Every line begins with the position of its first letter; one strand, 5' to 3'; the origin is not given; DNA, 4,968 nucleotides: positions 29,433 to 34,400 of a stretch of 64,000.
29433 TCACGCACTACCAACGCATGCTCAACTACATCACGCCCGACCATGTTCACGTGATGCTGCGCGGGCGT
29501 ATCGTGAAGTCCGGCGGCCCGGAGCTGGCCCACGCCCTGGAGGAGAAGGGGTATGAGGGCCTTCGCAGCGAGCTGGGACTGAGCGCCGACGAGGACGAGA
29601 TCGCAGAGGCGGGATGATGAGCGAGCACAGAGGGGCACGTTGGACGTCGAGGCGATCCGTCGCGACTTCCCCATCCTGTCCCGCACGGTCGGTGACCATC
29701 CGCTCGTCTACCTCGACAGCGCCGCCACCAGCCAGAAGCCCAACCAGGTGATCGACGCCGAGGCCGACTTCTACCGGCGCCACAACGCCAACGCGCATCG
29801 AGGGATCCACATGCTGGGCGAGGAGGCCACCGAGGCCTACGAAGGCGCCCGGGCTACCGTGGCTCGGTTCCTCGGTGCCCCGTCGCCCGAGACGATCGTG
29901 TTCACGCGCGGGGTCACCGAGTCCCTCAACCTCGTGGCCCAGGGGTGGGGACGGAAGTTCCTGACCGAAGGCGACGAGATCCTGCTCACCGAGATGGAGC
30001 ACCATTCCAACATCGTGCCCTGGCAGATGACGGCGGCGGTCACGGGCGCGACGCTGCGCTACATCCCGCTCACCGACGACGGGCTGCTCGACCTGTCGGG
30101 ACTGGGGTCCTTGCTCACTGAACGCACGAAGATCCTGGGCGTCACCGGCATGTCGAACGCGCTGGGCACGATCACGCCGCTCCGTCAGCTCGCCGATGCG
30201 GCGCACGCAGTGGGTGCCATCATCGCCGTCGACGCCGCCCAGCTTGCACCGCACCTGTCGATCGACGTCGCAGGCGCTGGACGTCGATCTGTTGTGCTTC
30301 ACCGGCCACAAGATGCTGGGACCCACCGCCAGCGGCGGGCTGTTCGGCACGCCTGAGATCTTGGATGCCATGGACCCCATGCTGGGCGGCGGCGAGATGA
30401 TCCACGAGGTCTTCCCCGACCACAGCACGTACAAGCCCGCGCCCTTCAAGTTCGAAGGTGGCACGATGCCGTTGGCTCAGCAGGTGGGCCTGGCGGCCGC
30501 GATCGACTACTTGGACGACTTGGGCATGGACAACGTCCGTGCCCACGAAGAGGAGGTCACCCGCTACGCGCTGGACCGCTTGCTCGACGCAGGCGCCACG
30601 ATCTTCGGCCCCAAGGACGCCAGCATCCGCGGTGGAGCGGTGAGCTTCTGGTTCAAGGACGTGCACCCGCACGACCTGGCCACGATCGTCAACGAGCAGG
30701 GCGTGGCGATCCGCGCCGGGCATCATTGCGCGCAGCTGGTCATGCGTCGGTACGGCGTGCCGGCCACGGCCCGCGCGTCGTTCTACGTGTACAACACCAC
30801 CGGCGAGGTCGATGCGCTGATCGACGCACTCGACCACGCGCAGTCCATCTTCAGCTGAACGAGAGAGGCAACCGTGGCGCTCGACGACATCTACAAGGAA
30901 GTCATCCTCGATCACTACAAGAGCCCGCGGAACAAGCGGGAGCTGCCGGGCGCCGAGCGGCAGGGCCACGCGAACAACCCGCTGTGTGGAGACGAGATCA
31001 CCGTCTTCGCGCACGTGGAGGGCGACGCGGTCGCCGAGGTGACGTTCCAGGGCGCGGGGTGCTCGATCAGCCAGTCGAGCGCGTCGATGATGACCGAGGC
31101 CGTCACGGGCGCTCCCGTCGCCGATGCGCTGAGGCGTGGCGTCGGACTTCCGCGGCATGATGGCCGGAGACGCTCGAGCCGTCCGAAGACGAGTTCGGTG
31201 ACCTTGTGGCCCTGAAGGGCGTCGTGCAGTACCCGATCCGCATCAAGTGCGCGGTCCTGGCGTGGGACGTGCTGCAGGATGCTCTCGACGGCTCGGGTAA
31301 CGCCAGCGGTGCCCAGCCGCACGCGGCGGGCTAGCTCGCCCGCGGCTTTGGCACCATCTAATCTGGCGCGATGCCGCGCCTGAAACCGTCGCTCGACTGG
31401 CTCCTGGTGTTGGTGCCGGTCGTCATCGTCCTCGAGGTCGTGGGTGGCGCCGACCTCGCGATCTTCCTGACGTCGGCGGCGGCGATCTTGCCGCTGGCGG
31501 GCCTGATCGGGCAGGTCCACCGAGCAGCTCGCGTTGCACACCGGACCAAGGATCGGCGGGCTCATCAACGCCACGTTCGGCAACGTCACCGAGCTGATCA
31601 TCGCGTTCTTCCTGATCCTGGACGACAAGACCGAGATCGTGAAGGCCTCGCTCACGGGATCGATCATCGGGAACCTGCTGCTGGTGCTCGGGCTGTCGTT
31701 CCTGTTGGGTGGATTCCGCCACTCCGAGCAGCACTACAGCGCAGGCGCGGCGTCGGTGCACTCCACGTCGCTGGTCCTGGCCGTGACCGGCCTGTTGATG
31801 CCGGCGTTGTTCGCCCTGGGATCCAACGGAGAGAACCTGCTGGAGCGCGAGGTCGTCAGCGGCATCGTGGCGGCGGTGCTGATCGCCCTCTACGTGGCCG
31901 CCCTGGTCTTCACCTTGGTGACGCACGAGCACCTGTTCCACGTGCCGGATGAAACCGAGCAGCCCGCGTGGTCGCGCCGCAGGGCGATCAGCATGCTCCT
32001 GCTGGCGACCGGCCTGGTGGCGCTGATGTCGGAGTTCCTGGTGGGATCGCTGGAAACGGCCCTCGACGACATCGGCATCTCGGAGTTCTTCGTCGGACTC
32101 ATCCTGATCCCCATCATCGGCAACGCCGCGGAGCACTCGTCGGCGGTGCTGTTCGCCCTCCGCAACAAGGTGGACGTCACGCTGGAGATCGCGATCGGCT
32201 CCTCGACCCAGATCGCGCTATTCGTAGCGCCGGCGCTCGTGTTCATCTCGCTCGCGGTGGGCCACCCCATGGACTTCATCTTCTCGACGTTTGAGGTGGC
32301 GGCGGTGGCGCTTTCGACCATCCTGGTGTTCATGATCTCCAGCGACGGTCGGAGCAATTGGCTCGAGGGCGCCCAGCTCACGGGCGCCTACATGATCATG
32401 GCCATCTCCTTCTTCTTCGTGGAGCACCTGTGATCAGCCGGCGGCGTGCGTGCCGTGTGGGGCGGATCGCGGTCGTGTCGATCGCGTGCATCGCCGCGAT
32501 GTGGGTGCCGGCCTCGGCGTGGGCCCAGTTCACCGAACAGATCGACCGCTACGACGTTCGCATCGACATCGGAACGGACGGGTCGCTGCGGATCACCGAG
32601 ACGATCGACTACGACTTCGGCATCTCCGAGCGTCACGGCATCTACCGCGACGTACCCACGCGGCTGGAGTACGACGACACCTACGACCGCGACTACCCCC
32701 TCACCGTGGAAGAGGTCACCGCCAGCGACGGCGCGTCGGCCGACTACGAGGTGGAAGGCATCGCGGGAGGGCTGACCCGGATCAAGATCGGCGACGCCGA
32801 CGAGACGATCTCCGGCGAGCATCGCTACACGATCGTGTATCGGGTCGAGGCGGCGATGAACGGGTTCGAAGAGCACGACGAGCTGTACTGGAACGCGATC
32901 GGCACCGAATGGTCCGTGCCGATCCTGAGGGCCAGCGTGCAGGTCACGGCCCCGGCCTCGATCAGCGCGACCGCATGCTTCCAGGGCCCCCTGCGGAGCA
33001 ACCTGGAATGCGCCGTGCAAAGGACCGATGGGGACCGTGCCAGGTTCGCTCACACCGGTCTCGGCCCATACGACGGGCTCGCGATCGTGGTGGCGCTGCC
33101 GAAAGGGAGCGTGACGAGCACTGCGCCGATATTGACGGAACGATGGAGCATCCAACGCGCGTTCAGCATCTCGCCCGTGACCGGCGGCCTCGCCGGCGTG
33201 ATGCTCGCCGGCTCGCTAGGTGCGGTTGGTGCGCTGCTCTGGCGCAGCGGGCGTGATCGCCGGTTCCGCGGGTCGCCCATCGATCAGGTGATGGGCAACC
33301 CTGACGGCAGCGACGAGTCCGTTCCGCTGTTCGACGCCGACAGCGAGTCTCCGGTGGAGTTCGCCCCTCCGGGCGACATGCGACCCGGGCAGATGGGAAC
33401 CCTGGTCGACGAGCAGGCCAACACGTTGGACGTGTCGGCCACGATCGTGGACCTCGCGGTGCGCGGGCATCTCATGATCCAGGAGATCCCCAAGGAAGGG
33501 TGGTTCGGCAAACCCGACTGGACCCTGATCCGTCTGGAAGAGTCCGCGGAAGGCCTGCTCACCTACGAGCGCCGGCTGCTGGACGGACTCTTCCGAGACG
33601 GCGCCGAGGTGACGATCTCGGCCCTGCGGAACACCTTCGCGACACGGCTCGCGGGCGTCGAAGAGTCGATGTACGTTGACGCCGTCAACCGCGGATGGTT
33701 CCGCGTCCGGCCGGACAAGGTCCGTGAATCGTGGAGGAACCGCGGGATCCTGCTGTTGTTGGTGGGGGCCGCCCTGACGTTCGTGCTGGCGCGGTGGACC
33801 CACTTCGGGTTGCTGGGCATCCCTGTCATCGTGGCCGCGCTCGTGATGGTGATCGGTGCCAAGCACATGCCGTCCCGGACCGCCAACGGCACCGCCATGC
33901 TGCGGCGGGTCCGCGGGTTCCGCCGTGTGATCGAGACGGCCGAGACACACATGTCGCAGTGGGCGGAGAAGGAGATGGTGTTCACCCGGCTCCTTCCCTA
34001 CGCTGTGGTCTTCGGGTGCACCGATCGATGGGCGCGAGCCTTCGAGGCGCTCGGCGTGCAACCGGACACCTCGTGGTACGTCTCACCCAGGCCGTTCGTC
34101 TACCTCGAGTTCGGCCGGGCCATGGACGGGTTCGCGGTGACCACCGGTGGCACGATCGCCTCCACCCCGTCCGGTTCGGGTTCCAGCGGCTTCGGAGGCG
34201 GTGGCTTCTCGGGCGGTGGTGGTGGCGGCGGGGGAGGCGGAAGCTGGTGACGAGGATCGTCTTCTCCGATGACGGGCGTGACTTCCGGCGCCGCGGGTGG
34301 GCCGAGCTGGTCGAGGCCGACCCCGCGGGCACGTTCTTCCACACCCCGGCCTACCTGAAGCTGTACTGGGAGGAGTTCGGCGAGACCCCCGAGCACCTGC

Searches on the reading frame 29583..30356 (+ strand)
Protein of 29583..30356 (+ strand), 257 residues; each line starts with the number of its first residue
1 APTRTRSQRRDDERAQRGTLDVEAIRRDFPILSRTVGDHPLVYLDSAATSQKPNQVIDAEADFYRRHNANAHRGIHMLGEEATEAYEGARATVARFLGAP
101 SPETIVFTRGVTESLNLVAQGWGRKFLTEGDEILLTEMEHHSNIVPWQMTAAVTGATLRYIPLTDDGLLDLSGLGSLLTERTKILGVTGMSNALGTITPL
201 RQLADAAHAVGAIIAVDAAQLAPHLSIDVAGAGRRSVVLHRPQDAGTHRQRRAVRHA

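Call 58: search_protein_families(library=pfam, proteins=[window:29583-30356:+], max_evalue=0.00001)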
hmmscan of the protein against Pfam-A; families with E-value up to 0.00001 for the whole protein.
window:29583-30356:+ (257 aa): 2 families
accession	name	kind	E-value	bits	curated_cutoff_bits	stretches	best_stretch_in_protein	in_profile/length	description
PF00266.25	Aminotran_5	-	5.4e-70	236.7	21.5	1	42-231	1-189/371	Aminotransferase class-V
PF00155.27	Aminotran_1_2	-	4.9e-09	36.3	19.7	1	49-219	17-187/361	Aminotransferase class I and II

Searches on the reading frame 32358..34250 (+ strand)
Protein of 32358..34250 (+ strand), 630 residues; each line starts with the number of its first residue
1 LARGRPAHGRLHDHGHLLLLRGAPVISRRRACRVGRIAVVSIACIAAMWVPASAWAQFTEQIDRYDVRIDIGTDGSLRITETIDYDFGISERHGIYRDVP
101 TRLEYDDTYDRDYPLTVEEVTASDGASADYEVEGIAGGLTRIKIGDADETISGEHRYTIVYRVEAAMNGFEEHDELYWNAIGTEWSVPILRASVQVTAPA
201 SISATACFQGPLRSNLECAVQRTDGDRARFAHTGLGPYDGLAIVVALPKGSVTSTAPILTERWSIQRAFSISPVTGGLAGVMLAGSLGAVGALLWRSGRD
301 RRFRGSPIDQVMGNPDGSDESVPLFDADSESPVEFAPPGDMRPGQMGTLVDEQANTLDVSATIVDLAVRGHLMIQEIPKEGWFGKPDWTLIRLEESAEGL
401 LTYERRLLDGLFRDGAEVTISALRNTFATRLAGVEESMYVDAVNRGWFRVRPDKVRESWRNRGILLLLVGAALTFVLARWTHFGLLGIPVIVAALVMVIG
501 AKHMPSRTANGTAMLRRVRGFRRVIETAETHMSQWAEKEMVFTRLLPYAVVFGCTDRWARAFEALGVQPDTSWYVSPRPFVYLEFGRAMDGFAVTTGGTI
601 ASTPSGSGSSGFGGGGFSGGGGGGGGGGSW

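Call 9: search_protein_families(library=pfam, proteins=[window:32358-34250:+], max_evalue=0.01)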
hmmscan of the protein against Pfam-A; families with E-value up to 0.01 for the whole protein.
window:32358-34250:+ (630 aa): 2 families
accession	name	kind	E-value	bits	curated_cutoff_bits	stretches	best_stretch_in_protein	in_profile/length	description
PF20990.2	DUF2207_C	-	7.5e-37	127.8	33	1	334-562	5-247/247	Predicted membrane protein (DUF2207) C-terminal domain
PF09972.14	DUF2207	-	4.2e-33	115.4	24.4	1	62-246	2-171/172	Predicted membrane protein (DUF2207) N-terminal domain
